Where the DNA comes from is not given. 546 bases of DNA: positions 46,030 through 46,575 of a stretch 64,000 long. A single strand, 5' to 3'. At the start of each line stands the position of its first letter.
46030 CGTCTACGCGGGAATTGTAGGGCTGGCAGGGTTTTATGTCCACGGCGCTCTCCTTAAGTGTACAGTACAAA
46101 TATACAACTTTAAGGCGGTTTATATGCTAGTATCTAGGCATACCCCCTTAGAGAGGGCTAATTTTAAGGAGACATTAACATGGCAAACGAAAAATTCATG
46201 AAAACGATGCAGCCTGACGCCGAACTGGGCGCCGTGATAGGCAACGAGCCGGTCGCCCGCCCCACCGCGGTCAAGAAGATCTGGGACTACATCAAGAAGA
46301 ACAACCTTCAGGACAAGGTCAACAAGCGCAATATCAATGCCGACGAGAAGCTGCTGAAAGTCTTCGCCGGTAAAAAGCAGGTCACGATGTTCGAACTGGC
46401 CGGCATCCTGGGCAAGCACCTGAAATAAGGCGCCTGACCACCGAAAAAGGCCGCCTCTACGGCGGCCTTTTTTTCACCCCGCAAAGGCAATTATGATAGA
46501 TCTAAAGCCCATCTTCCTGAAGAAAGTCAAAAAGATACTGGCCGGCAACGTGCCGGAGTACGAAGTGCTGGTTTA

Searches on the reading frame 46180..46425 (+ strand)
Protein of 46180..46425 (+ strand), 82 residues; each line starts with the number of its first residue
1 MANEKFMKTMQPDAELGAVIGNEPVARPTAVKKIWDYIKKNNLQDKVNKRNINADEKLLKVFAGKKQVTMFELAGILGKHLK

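Call 92: search_protein_families(library=pfam, proteins=[window:46180-46425:+], max_evalue=0.001)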
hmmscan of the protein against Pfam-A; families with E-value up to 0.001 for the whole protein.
window:46180-46425:+ (82 aa): 1 family
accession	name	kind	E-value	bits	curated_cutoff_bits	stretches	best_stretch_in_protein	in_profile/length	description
PF02201.23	SWIB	-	1.4e-26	92.5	25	1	8-81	1-74/74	SWIB/MDM2 domain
